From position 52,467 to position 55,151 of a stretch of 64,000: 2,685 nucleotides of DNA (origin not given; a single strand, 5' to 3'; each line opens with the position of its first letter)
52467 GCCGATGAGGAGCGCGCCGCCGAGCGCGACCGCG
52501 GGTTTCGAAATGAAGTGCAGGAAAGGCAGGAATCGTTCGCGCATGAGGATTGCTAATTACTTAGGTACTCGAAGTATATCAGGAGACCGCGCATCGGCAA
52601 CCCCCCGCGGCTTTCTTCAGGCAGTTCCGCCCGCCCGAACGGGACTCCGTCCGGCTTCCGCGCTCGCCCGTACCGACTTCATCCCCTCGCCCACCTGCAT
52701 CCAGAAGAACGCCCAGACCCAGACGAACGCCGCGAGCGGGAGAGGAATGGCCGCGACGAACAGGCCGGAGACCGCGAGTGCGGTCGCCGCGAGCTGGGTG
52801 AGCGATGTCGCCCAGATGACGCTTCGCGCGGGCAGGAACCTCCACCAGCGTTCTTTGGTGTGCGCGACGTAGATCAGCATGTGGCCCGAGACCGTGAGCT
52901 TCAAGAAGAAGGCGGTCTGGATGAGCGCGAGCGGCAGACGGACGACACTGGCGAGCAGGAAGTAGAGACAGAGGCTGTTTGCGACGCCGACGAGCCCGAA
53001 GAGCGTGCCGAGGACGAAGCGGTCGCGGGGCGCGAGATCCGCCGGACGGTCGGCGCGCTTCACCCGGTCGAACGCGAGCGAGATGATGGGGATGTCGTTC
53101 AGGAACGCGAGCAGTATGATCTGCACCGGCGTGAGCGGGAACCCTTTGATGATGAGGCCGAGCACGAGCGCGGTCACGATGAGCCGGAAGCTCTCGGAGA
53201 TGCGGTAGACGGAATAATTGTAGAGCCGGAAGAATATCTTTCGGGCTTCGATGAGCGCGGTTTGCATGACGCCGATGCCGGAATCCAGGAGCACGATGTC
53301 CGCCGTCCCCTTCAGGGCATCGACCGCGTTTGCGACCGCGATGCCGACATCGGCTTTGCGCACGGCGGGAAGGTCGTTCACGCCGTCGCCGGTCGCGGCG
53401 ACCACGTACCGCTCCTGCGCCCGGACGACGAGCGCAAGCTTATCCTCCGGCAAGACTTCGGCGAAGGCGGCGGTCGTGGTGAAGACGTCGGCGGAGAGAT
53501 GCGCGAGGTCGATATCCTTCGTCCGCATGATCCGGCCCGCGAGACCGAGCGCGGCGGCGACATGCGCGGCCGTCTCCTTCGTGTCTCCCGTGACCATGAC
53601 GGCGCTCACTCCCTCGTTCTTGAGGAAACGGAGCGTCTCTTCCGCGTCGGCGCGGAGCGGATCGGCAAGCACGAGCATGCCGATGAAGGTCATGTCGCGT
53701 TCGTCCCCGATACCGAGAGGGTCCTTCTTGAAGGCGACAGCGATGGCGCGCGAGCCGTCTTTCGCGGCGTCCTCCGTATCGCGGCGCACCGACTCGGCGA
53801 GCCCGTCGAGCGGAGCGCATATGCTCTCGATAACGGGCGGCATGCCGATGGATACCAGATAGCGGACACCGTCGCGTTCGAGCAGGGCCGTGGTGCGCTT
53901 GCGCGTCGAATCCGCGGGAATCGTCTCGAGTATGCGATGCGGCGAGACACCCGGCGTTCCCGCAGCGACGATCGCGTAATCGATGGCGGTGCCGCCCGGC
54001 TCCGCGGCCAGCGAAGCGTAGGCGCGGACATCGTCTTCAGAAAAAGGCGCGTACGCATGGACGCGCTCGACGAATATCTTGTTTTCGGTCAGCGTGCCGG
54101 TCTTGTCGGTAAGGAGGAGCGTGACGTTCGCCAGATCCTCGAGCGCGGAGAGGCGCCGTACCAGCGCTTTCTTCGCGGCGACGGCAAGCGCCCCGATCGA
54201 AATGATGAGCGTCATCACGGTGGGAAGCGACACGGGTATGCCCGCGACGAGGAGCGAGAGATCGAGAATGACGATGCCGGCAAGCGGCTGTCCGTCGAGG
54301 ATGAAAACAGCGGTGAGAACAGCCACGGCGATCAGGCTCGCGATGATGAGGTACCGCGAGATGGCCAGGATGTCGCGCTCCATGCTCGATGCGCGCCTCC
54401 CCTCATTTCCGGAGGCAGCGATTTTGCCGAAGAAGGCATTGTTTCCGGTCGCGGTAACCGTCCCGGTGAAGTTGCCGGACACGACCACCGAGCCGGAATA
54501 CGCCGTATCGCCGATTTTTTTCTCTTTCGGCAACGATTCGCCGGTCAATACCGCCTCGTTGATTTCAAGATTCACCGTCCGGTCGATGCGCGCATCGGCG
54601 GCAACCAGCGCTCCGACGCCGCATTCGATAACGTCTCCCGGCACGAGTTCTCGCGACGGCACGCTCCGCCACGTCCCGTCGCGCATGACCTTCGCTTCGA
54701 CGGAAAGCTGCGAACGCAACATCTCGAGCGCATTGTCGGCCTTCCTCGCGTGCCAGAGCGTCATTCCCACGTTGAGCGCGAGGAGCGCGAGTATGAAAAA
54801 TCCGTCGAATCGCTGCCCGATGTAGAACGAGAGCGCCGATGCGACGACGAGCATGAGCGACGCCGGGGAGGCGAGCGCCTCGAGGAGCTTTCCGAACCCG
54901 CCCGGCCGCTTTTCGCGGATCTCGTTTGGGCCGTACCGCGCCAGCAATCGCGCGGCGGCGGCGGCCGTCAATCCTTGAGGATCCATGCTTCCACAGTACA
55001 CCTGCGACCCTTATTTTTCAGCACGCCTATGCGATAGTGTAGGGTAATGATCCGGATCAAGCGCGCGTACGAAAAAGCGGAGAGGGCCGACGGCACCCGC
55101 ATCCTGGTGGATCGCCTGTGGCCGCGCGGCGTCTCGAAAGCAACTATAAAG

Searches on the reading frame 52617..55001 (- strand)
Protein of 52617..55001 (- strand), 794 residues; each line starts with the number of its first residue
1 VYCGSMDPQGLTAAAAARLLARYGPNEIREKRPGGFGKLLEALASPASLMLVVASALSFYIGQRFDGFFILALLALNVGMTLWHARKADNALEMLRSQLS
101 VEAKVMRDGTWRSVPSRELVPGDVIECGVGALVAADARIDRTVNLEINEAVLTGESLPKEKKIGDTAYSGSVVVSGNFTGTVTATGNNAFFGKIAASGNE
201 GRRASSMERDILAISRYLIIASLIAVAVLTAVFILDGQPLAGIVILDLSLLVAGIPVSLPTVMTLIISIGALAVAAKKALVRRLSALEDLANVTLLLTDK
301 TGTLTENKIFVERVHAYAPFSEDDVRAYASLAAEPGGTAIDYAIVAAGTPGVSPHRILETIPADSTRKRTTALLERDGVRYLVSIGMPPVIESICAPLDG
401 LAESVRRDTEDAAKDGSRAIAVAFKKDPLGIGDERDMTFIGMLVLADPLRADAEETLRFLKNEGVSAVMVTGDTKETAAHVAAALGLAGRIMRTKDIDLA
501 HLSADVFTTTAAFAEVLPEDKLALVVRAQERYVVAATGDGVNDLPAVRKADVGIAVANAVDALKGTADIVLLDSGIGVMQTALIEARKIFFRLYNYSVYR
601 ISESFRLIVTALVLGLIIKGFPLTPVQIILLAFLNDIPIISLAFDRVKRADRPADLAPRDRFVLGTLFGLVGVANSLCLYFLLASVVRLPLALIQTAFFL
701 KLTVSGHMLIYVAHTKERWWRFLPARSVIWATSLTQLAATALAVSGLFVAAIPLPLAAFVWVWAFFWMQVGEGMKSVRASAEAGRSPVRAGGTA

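Call 56: search_protein_families(library=pfam, proteins=[window:52617-55001:-], max_evalue=0.0001)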
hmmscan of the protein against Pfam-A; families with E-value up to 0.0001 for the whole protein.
window:52617-55001:- (794 aa): 5 families
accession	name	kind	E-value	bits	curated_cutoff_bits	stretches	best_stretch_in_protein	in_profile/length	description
PF00122.25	E1-E2_ATPase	-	2.1e-41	141.9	28.1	1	100-276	4-180/181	E1-E2 ATPase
PF00702.32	Hydrolase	-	3.4e-16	60.7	26.4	1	295-551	3-191/191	haloacid dehalogenase-like hydrolase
PF00690.31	Cation_ATPase_N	-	9.7e-11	41.6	20.4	1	8-58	18-69/69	Cation transporter/ATPase, N-terminus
PF12710.13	HAD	-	1.2e-06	29.5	27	1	452-547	89-188/189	haloacid dehalogenase-like hydrolase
PF08282.18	Hydrolase_3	-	3.7e-05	24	20.9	0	534-571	206-243/255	haloacid dehalogenase-like hydrolase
